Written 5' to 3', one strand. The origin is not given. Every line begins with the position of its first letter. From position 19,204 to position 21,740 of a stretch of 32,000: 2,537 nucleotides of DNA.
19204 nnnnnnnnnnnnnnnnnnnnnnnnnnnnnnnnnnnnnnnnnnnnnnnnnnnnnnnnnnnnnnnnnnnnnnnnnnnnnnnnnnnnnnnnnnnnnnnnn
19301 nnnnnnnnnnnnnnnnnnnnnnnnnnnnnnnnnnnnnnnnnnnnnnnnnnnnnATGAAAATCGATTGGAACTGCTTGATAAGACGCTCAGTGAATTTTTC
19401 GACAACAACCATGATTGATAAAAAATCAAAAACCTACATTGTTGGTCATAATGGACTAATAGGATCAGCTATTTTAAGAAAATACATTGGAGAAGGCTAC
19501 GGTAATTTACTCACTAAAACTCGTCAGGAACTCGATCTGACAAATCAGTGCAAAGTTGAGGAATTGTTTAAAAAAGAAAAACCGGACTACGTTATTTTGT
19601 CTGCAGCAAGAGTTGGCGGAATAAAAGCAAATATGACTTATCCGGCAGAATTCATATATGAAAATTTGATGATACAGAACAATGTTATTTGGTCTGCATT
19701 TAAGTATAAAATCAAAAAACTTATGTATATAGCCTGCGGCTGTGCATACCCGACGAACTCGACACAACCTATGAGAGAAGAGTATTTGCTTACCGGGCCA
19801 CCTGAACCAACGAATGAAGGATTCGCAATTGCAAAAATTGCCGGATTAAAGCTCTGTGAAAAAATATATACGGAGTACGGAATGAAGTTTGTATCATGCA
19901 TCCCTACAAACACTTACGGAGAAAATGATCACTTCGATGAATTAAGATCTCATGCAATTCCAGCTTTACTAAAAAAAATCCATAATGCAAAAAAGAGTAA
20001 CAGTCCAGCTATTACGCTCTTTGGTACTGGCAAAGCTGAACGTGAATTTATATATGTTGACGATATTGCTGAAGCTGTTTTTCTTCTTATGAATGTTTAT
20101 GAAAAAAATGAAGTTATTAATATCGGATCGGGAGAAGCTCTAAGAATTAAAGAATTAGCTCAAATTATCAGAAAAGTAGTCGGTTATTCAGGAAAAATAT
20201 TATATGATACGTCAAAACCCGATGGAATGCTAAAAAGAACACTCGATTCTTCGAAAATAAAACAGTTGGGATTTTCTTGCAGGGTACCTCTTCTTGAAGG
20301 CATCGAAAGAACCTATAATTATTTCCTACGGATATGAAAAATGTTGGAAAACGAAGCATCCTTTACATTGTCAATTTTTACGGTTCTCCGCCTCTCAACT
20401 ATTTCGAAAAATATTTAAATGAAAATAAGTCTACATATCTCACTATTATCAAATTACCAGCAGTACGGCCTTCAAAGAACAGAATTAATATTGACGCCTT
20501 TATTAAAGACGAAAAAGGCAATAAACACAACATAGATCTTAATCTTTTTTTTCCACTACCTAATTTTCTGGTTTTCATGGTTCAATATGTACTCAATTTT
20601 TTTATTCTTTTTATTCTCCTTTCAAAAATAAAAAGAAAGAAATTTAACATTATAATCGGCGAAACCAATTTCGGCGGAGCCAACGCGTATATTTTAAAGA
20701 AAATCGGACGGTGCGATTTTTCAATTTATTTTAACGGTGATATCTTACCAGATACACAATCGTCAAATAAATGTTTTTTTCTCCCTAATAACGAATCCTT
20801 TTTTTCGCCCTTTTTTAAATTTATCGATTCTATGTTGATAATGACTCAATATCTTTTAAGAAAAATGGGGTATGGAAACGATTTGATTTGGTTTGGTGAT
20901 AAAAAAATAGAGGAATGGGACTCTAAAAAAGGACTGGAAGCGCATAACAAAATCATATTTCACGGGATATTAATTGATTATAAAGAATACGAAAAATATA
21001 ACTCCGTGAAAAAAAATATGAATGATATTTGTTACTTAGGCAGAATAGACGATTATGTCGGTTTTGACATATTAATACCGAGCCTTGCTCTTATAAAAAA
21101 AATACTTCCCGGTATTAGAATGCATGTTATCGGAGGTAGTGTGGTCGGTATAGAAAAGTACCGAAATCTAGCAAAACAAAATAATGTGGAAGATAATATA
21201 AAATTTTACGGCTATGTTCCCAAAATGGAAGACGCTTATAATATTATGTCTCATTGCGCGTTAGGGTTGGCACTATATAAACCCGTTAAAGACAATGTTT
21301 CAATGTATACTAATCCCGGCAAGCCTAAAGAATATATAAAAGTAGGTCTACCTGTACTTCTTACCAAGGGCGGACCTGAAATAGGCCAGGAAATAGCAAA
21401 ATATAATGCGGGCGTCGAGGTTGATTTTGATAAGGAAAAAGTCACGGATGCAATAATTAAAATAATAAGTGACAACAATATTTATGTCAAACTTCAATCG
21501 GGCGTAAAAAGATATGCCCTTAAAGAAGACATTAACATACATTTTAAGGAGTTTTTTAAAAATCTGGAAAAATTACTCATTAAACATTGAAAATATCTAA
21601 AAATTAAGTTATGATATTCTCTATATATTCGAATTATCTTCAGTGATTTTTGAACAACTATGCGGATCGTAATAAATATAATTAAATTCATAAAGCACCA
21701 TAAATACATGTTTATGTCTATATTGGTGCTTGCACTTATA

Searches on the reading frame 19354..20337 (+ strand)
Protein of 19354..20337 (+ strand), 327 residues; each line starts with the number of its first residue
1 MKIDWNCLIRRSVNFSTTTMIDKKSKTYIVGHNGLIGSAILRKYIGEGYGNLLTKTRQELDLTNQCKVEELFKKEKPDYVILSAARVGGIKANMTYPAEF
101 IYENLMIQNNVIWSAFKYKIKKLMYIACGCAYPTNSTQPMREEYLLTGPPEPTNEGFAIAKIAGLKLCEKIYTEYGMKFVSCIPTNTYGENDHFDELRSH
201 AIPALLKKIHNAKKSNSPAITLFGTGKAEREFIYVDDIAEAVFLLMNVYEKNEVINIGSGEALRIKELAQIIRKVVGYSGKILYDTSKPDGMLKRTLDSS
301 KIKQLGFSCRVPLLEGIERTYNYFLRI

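Call 22: search_protein_families(library=ncbifam, proteins=[window:19354-20337:+], max_evalue=0.00001)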
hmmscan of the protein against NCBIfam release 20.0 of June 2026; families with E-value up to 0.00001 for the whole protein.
window:19354-20337:+ (327 aa): 7 families
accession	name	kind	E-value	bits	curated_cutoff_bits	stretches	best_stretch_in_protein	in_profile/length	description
NF047922.1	GDPFucSynFcl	equivalog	6.7e-118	393.6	500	1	24-326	2-303/308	GDP-L-fucose synthase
TIGR01181.1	dTDP_gluc_dehyt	equivalog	4e-20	72.1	365.1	1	60-325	57-312/321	dTDP-glucose 4,6-dehydratase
TIGR01179.1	galE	equivalog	1.4e-14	53.7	262.3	1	59-312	53-312/332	UDP-glucose 4-epimerase GalE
TIGR04180.1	EDH_00030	hypoth_equivalog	3.1e-14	52.7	475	1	78-287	72-267/297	NAD-dependent 4,6-dehydratase LegB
NF007490.0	PRK10084.1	subfamily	8.6e-11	41.4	649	1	160-325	170-335/361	dTDP-glucose 4,6-dehydratase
TIGR02197.1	heptose_epim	equivalog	1.3e-10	41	274.6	1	62-284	50-268/316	ADP-glyceromanno-heptose 6-epimerase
NF007582.0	PRK10217.1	equivalog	3e-09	36.4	698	1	59-325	57-332/355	dTDP-glucose 4,6-dehydratase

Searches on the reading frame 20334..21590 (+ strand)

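Call 22: search_protein_families(library=ncbifam, proteins=[window:20334-21590:+], max_evalue=0.00001)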
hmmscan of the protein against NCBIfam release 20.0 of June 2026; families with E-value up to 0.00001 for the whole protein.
window:20334-21590:+ (418 aa): 1 family
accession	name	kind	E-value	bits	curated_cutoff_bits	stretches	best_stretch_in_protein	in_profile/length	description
NF046085.1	XrtY_assoc_Gly1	equivalog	4e-06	25.9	400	1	219-385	199-354/387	XrtY-associated glycosyltransferase XYAG1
